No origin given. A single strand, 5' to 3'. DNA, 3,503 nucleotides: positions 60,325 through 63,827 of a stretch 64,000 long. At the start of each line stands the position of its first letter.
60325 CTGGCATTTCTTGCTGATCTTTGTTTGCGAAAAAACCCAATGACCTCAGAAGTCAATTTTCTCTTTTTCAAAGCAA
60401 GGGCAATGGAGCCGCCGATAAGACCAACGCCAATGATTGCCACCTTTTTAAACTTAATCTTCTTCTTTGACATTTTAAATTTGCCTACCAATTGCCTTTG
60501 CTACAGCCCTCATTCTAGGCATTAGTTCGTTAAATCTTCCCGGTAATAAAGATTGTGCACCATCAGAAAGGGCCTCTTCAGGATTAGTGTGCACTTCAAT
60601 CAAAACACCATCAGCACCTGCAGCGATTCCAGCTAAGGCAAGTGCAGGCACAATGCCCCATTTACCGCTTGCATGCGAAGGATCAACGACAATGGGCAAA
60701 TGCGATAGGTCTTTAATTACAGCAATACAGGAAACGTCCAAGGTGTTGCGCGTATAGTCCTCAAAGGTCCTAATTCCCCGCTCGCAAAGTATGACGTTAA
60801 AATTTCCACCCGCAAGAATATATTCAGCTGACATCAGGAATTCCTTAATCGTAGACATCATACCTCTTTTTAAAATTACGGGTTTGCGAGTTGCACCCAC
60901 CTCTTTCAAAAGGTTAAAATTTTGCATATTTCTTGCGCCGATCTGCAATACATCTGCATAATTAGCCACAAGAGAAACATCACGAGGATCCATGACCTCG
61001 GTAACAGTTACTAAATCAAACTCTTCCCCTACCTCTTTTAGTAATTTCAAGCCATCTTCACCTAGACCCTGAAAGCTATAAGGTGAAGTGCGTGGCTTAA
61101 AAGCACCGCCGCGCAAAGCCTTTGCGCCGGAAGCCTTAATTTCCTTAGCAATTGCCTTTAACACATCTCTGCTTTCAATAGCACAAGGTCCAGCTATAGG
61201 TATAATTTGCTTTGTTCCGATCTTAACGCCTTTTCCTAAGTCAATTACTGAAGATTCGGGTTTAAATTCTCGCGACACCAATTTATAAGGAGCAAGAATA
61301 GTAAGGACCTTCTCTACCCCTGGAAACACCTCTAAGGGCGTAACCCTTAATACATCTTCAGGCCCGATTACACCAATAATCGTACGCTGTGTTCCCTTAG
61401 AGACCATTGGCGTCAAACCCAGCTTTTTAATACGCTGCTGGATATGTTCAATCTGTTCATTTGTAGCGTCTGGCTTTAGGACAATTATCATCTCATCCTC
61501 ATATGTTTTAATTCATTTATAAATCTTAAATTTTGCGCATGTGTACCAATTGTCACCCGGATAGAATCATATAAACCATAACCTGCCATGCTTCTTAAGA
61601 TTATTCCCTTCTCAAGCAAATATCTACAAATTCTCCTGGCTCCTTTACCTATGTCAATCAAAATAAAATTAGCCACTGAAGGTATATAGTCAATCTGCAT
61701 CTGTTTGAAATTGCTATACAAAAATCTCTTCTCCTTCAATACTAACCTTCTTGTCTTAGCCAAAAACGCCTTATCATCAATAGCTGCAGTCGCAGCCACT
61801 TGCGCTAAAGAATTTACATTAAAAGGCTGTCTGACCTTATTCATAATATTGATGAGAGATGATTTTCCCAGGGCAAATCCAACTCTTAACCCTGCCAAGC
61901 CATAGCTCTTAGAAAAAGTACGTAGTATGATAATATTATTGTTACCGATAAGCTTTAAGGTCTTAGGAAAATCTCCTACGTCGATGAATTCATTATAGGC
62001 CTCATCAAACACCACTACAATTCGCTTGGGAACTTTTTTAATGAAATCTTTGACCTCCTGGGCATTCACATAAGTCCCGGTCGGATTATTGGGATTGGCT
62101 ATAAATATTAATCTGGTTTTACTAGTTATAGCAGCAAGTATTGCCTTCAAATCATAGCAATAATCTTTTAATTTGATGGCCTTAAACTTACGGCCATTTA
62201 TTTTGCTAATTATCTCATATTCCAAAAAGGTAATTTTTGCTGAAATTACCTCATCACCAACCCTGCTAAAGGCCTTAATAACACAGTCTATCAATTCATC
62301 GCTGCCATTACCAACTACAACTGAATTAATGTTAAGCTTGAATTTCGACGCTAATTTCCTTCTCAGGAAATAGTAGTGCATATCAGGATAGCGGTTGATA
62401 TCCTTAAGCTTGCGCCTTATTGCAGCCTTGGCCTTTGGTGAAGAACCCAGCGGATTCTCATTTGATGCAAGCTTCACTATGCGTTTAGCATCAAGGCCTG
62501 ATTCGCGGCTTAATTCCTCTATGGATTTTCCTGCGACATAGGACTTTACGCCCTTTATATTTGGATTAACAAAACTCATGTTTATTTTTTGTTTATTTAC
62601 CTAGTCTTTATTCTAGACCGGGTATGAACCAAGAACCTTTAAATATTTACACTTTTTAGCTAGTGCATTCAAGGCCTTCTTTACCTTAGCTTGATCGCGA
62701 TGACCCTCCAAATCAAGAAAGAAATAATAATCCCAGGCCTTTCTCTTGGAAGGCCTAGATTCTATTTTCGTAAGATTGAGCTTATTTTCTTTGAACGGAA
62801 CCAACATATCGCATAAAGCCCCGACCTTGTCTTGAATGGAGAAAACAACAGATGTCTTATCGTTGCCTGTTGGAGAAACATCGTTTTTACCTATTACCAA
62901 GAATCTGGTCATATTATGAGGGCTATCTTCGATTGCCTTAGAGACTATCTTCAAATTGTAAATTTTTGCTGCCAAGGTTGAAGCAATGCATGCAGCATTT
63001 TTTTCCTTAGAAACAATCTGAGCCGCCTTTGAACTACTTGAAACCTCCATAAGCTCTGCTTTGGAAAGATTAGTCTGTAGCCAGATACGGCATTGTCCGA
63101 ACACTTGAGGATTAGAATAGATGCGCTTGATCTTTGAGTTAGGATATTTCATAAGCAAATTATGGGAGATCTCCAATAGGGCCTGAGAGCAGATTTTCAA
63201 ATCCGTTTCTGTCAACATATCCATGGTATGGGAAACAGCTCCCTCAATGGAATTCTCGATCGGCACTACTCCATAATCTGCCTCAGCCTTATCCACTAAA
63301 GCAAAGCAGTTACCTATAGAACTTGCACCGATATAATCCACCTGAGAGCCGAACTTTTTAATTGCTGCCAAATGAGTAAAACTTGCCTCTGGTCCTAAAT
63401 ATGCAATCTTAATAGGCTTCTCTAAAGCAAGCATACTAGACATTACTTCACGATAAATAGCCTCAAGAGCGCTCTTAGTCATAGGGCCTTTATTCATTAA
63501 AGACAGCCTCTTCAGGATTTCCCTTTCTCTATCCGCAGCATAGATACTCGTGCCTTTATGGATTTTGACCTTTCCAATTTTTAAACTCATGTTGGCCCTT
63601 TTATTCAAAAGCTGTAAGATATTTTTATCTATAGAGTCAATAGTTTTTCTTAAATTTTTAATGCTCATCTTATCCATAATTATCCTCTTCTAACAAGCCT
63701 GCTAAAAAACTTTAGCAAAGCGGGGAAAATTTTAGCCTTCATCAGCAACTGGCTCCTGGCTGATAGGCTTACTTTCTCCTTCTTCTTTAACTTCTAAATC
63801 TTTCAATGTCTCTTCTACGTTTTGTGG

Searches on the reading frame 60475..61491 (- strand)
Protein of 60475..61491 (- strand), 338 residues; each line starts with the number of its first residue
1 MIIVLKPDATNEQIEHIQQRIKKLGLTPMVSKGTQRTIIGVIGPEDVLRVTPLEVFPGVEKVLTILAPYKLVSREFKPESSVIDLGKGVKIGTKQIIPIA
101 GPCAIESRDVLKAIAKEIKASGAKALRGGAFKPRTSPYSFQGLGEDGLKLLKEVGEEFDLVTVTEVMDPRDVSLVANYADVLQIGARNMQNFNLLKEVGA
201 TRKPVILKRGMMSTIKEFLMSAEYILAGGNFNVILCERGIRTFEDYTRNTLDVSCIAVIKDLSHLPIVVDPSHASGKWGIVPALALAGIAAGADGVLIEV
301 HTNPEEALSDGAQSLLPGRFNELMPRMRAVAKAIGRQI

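Call 91: search_protein_families(library=pfam, proteins=[window:60475-61491:-], max_evalue=0.000001)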
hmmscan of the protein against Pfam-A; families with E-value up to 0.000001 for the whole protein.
window:60475-61491:- (338 aa): 3 families
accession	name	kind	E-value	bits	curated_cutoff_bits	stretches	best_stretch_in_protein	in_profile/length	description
PF00793.26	DAHP_synth_1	-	1.9e-80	270.1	25.5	1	83-331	4-265/270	DAHP synthetase I family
PF18152.6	DAHP_snth_FXD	-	7.9e-22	77.3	27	1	1-66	1-66/67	DAHP synthase ferredoxin-like domain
PF03102.20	NeuB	-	3.8e-10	40.1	22.1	1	142-337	52-239/241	NeuB family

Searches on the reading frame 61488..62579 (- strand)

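Call 91: search_protein_families(library=pfam, proteins=[window:61488-62579:-], max_evalue=0.000001)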
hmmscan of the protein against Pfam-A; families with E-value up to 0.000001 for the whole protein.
window:61488-62579:- (363 aa): 1 family
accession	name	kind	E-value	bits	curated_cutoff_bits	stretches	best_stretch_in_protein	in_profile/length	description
PF00155.27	Aminotran_1_2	-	1.5e-62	212.3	19.7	1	33-355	2-359/361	Aminotransferase class I and II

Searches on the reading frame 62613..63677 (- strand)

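Call 91: search_protein_families(library=pfam, proteins=[window:62613-63677:-], max_evalue=0.000001)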
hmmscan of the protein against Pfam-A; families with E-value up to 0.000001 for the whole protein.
window:62613-63677:- (354 aa): 3 families
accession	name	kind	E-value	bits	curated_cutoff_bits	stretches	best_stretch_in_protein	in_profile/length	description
PF00800.23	PDT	-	2.7e-61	207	25.2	1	91-266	1-180/181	Prephenate dehydratase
PF01817.26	CM_2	-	2.6e-21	76.1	27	1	9-87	1-80/80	Chorismate mutase type II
PF01842.31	ACT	-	2.9e-11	43.4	27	1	275-340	1-65/66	ACT domain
